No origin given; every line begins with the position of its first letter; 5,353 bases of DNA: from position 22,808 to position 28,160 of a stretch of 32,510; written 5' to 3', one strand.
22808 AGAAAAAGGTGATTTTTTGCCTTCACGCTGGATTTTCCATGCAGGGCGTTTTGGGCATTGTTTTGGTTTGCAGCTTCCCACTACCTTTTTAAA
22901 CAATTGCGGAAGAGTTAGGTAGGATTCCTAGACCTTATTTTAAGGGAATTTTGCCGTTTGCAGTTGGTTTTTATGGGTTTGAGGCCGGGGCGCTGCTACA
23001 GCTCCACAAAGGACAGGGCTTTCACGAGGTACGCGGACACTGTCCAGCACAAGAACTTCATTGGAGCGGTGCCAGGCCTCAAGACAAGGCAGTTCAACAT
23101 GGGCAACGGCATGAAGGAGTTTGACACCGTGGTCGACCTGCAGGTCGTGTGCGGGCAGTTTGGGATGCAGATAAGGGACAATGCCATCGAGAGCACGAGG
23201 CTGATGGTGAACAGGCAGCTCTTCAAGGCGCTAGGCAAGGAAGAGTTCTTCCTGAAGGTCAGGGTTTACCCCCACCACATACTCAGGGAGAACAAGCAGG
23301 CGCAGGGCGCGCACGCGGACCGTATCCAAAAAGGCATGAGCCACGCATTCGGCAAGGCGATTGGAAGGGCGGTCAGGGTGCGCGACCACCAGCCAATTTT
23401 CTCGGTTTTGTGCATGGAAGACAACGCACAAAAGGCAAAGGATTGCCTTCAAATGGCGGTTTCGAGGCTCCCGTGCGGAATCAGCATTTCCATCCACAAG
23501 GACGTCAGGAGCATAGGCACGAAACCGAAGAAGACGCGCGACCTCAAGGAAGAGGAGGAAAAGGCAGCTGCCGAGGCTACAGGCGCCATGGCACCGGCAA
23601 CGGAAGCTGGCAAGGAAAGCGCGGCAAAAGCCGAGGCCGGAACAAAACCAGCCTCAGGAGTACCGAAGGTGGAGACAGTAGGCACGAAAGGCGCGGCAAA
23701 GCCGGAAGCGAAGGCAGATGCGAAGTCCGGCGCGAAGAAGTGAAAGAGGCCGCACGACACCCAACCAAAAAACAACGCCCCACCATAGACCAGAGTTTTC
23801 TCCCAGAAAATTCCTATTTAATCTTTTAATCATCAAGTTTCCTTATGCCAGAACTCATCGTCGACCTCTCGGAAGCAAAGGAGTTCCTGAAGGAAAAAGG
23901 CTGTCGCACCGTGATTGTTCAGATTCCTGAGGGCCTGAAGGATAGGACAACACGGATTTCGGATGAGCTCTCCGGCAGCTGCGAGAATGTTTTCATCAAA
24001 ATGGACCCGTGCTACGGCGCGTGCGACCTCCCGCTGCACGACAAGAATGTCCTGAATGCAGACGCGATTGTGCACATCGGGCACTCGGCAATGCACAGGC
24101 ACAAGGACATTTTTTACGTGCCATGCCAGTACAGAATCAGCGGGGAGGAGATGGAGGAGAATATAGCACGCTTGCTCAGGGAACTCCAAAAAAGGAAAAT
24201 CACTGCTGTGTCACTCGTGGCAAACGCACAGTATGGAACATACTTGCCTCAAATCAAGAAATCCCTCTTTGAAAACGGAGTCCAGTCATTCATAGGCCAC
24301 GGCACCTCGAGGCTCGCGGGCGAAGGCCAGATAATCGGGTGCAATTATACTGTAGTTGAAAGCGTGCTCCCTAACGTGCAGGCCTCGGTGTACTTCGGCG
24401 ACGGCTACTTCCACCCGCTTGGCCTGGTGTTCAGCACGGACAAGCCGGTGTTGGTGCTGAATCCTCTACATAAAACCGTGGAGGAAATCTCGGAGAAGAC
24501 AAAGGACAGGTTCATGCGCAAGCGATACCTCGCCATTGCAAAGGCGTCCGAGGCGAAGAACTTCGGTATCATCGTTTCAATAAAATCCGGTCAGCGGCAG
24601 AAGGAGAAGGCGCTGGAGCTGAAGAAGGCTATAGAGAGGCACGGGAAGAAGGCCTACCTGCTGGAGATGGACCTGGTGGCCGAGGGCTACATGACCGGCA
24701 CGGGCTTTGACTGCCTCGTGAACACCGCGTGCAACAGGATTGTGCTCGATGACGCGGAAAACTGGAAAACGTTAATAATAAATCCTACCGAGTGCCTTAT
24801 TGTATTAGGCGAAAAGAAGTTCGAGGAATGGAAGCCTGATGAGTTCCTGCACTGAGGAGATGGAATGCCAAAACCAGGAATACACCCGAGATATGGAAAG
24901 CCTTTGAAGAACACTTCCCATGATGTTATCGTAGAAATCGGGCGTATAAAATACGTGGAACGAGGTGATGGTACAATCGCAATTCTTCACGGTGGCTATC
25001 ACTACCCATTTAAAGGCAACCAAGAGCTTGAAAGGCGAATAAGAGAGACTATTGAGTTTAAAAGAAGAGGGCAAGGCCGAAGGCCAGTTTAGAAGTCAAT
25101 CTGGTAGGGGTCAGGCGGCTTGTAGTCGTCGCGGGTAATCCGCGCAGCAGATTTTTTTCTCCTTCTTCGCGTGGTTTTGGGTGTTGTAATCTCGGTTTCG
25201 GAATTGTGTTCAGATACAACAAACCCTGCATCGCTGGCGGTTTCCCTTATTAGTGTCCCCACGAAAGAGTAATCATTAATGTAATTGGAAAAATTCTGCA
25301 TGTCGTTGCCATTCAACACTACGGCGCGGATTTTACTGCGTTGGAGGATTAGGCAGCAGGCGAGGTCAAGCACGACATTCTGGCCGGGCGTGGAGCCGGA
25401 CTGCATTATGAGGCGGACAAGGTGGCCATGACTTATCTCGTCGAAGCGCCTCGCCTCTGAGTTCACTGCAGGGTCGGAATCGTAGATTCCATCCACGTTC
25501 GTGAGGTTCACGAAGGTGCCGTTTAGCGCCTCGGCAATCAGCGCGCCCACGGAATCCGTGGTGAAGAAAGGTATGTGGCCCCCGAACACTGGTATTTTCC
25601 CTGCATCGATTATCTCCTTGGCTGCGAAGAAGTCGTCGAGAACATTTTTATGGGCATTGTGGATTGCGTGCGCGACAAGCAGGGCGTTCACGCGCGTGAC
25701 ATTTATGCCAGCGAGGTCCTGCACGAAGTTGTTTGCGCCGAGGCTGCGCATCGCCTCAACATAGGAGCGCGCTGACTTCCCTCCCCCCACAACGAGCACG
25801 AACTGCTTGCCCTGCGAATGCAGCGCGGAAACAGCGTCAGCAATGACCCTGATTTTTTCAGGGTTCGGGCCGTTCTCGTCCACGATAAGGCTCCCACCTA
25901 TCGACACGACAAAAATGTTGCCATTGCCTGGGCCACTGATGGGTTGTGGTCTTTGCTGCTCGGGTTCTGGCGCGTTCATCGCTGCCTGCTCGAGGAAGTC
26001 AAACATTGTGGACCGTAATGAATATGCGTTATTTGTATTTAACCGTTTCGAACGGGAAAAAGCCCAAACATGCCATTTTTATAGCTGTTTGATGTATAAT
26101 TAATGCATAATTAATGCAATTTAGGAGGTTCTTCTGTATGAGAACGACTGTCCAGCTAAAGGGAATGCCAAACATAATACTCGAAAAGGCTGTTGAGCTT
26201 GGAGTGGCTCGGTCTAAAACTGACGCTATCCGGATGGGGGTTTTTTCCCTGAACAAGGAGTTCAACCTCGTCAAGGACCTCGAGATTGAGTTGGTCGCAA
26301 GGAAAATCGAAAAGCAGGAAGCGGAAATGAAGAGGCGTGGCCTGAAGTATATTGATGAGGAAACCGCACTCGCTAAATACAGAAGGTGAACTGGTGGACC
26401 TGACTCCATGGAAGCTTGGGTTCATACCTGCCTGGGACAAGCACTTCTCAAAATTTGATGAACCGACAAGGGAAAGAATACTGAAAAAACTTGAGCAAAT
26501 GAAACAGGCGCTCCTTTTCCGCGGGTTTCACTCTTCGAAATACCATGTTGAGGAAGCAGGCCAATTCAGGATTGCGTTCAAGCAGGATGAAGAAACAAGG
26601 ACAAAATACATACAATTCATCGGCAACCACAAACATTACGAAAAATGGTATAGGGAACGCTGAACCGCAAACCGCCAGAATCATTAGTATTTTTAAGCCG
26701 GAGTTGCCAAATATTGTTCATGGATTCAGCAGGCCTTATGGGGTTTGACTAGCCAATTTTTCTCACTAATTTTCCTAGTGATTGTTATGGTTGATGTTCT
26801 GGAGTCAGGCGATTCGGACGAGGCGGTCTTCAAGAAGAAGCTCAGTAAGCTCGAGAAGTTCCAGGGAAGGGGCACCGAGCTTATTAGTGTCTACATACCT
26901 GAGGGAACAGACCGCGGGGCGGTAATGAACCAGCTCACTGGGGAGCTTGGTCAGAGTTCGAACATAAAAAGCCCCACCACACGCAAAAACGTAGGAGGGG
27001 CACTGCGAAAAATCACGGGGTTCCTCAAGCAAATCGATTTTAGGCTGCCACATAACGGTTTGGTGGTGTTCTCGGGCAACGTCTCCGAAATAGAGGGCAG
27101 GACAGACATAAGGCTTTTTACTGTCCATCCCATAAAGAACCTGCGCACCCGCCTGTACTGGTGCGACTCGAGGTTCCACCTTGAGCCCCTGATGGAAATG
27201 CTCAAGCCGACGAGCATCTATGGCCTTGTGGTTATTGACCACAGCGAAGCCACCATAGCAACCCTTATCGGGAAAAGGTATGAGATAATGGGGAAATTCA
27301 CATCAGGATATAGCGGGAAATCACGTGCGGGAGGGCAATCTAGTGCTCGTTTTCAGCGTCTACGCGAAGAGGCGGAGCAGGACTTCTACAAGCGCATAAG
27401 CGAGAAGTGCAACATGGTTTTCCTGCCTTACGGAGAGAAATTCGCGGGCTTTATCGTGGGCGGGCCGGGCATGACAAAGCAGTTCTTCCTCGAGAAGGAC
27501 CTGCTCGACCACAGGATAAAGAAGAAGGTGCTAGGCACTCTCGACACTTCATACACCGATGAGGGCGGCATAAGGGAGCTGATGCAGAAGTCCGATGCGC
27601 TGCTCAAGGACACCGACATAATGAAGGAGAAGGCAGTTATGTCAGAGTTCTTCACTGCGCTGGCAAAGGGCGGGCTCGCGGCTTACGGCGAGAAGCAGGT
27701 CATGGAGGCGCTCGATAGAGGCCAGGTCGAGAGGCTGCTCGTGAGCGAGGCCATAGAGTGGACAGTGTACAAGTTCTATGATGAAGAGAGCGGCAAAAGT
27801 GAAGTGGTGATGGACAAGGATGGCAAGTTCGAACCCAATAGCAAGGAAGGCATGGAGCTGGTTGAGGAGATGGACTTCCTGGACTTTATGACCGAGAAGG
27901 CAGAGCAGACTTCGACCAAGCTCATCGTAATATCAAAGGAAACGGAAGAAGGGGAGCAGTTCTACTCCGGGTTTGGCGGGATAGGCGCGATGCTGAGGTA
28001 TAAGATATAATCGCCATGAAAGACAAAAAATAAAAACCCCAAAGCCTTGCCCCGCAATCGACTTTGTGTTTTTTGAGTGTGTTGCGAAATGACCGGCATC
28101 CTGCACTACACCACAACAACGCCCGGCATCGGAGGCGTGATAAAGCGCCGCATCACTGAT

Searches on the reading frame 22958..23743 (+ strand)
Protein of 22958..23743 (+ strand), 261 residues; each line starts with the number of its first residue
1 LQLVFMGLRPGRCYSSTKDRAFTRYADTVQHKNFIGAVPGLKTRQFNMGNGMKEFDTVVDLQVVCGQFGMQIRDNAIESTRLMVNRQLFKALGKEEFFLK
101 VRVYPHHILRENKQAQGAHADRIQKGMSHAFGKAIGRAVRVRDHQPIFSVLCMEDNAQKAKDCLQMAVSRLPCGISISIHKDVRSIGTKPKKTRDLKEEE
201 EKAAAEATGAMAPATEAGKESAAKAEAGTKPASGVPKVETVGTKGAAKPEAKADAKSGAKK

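Call 34: search_protein_families(library=pfam, proteins=[window:22958-23743:+])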
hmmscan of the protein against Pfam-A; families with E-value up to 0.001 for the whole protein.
window:22958-23743:+ (261 aa): 1 family
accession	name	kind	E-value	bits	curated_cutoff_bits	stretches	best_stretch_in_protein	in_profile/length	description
PF00252.24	Ribosomal_L16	-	4.7e-20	72.3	27.9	1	30-175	9-129/132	Ribosomal protein L16p/L10e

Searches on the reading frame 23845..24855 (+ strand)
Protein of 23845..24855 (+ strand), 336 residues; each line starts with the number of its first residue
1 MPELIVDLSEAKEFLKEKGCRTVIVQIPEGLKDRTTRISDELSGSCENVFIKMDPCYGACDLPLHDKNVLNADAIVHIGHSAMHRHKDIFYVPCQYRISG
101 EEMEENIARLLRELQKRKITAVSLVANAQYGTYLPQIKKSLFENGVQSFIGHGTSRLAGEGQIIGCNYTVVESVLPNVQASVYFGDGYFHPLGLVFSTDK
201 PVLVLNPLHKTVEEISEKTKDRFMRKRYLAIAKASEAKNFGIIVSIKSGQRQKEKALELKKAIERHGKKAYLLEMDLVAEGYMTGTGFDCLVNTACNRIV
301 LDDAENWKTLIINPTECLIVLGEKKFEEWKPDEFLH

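Call 34: search_protein_families(library=pfam, proteins=[window:23845-24855:+])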
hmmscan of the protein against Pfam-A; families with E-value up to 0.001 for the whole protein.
window:23845-24855:+ (336 aa): 1 family
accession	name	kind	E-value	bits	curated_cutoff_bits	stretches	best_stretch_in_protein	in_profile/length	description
PF01866.22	Diphthamide_syn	-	2.4e-68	231.2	33.2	1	28-328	2-300/302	Putative diphthamide synthesis protein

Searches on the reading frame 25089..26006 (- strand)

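Call 34: search_protein_families(library=pfam, proteins=[window:25089-26006:-])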
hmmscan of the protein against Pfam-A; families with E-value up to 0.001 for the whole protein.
window:25089-26006:- (305 aa): 1 family
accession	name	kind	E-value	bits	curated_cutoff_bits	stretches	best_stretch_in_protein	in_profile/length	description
PF00696.33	AA_kinase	-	4.5e-32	112.1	24.9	1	30-232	1-234/234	Amino acid kinase family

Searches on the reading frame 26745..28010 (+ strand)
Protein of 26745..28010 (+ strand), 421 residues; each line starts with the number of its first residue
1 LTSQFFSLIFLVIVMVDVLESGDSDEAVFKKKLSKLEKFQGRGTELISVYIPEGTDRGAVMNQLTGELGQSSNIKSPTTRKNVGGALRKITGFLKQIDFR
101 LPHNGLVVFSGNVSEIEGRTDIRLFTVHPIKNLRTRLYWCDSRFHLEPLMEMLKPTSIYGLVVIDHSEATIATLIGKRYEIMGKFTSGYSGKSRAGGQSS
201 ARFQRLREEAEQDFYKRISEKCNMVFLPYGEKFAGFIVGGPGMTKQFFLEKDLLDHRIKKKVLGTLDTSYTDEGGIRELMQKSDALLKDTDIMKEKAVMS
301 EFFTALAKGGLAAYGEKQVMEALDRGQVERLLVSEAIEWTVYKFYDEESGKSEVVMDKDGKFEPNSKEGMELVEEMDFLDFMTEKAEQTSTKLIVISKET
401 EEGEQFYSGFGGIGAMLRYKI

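Call 34: search_protein_families(library=pfam, proteins=[window:26745-28010:+])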
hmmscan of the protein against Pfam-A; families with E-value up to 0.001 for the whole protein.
window:26745-28010:+ (421 aa): 5 families
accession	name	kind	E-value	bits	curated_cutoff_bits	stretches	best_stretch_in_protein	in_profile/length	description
PF03464.20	eRF1_2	-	2.2e-33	115.9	27.1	1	159-289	2-133/133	eRF1 domain 2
PF03465.20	eRF1_3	-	1.7e-25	90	25.8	1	292-421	1-106/106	eRF1 domain 3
PF03463.20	eRF1_1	-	5.3e-12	46.3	23.8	1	31-153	2-123/123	eRF1 domain 1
PF18854.6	baeRF_family10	-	1.3e-06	29.2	27.1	1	145-270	2-127/143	Bacterial archaeo-eukaryotic release factor family 10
PF18859.6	acVLRF1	-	1e-05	26.2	27.1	1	165-243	8-84/130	Actinobacteria/chloroflexi VLRF1 release factor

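Call 36: find_homologous_proteins(query=window:26745-28010:+, max_evalue=1e-30)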
Query window:26745-28010:+ (421 aa): 2617 proteins with E <= 1e-30 among 8000 candidates; the best 120 are listed.
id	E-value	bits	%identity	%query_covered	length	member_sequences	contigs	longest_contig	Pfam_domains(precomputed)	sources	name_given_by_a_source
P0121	3.5e-265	897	100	97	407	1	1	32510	PF03465.21,PF03464.21,PF18854.7,PF18859.7,PF03463.21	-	-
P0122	2.3e-230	783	85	97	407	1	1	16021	PF03465.21,PF03464.21,PF18859.7,PF03463.21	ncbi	-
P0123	1.3e-227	774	85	97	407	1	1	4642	PF03465.21,PF03464.21,PF18854.7,PF18859.7,PF03463.21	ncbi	-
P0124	3.1e-221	753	83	97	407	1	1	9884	PF03465.21,PF03464.21,PF18859.7,PF03463.21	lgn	-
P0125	1.0e-220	751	82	97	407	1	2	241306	PF03465.21,PF03464.21,PF18859.7,PF03463.21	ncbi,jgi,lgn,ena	-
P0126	1.5e-218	744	82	97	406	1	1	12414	PF03465.21,PF03464.21,PF18854.7,PF18859.7,PF03463.21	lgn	-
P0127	6.2e-213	725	78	97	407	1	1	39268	PF03465.21,PF03464.21,PF18854.7,PF18859.7,PF03463.21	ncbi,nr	ncbi:Peptide chain release factor subunit 1 [uncultured archaeon]|nr:Peptide chain release factor su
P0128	3.3e-188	644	71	95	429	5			PF03465.21,PF03464.21,PF18854.7,PF18859.7,PF03463.21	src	-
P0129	1.5e-184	632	69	96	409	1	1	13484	PF03465.21,PF03464.21,PF18854.7,PF18859.7,PF03463.21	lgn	-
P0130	3.4e-184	631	68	97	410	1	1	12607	PF03465.21,PF03464.21,PF18854.7,PF18859.7,PF03463.21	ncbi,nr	ncbi:MAG: peptide chain release factor aRF-1 [archaeon]|nr:peptide chain release factor aRF-1 [archa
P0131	1.2e-180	619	67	97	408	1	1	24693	PF03465.21,PF03464.21,PF18854.7,PF18859.7,PF03463.21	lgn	-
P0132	1.2e-180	619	68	97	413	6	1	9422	PF03465.21,PF03464.21,PF18854.7,PF18859.7,PF03463.21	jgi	-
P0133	8.1e-180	616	69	97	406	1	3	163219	PF03465.21,PF03464.21,PF18854.7,PF18859.7,PF03463.21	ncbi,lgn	ncbi:MAG: peptide chain release factor aRF-1 [Candidatus Diapherotrites archaeon]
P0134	8.5e-180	616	69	97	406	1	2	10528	PF03465.21,PF03464.21,PF18854.7,PF18859.7,PF03463.21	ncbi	ncbi:MAG: peptide chain release factor aRF-1 [Candidatus Diapherotrites archaeon]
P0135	8.4e-179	613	67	97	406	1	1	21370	PF03465.21,PF03464.21,PF18854.7,PF18859.7,PF03463.21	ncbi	-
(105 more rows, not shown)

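Call 37: find_encoding_contigs(protein=P0122, flank=10000, max_places=3)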
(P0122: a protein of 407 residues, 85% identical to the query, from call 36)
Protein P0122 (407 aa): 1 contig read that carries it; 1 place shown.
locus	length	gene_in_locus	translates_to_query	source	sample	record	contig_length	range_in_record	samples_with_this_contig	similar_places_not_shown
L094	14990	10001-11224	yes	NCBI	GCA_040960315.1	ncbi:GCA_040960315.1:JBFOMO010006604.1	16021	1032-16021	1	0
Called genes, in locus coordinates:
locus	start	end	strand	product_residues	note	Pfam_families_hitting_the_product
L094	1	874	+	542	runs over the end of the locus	PF00931:NB-ARC (faint), PF02463:SMC_N (faint), PF03193:RsgA_GTPase (faint), PF00005:ABC_tran, PF01926:MMR_HSR1 (faint), PF13304:AAA_21 (weak), PF12848:ABC_tran_Xtn, PF00005:ABC_tran, +2 more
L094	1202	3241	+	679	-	PF03030:H_PPase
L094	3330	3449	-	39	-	-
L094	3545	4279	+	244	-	-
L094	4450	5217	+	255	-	PF00252:Ribosomal_L16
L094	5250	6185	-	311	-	PF01555:N6_N4_Mtase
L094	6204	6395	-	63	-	-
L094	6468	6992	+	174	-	-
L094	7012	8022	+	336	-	PF01866:Diphthamide_syn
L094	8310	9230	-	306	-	PF00696:AA_kinase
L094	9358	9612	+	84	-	-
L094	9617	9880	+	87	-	-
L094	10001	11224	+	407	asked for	PF03463:eRF1_1, PF03464:eRF1_2, PF18859:acVLRF1 (weak), PF03465:eRF1_3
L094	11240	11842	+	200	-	-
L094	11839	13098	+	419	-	PF01142:TruD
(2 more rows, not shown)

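Call 38: find_encoding_contigs(protein=P0127, flank=10000, max_places=3)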
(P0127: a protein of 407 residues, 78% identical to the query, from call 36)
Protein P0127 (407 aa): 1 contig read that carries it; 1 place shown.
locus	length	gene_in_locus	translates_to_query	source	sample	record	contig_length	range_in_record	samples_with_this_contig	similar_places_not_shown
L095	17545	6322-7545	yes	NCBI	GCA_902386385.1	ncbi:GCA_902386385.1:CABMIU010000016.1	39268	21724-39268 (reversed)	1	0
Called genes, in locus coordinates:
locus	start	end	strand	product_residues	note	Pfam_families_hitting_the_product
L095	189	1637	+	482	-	PF03030:H_PPase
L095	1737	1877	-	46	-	-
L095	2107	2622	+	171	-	-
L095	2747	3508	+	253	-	PF00252:Ribosomal_L16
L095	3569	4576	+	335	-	PF01866:Diphthamide_syn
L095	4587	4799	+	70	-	-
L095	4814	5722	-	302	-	PF00696:AA_kinase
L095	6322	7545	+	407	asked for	PF03463:eRF1_1, PF18854:baeRF_family10 (weak), PF03464:eRF1_2, PF18859:acVLRF1 (weak), PF03465:eRF1_3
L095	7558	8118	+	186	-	-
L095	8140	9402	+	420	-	PF01142:TruD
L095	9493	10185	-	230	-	-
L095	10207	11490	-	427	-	PF13506:Glyco_transf_21, PF03142:Chitin_synth_2 (faint), PF00535:Glycos_transf_2, PF10111:Glyco_tranf_2_2, PF13641:Glyco_tranf_2_3, PF13632:Glyco_trans_2_3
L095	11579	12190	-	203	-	-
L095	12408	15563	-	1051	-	PF05124:S_layer_C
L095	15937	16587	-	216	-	PF27325:MJ0538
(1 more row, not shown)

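Call 39: find_encoding_contigs(protein=P0126, flank=10000, max_places=3)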
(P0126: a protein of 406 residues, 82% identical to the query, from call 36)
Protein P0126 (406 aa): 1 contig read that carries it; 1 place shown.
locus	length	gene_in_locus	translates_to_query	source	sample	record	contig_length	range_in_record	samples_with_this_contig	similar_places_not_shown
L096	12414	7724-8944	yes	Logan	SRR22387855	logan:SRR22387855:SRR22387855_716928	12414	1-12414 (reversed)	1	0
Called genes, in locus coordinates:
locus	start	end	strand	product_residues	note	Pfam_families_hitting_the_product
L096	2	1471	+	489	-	?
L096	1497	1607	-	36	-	-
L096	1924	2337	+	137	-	-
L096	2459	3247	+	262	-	PF00252:Ribosomal_L16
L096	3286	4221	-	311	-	PF01555:N6_N4_Mtase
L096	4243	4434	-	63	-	-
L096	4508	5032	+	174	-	-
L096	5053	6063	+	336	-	PF01866:Diphthamide_syn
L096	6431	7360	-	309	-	PF00696:AA_kinase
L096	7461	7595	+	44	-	-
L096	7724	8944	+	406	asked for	PF03463:eRF1_1, PF18854:baeRF_family10, PF03464:eRF1_2, PF18859:acVLRF1 (weak), PF03465:eRF1_3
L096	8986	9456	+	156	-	-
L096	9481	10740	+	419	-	PF01142:TruD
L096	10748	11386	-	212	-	-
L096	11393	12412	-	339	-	?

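Call 72: find_encoding_contigs(protein=P0125, flank=10000, max_places=2)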
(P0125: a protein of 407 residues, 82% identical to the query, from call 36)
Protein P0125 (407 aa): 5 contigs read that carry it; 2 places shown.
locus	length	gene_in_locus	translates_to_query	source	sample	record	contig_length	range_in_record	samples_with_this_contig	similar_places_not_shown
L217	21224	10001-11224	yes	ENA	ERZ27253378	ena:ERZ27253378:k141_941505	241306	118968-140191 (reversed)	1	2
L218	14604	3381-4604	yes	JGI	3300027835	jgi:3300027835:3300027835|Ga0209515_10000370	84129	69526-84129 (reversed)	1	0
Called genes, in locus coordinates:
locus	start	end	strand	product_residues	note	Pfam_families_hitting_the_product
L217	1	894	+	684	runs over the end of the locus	PF03030:H_PPase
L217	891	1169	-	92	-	-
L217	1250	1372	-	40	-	-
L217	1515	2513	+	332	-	PF05598:DUF772, PF01609:DDE_Tnp_1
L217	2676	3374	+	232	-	-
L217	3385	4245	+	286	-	PF00252:Ribosomal_L16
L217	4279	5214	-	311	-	PF01555:N6_N4_Mtase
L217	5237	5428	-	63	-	-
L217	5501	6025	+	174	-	-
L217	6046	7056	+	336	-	PF01866:Diphthamide_syn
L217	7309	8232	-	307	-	PF00696:AA_kinase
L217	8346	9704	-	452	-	PF02661:Fic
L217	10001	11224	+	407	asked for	PF03463:eRF1_1, PF03464:eRF1_2, PF18859:acVLRF1 (faint), PF03465:eRF1_3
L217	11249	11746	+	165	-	-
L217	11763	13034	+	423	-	PF01142:TruD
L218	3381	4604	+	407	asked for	PF03463:eRF1_1, PF03464:eRF1_2, PF18859:acVLRF1 (faint), PF03465:eRF1_3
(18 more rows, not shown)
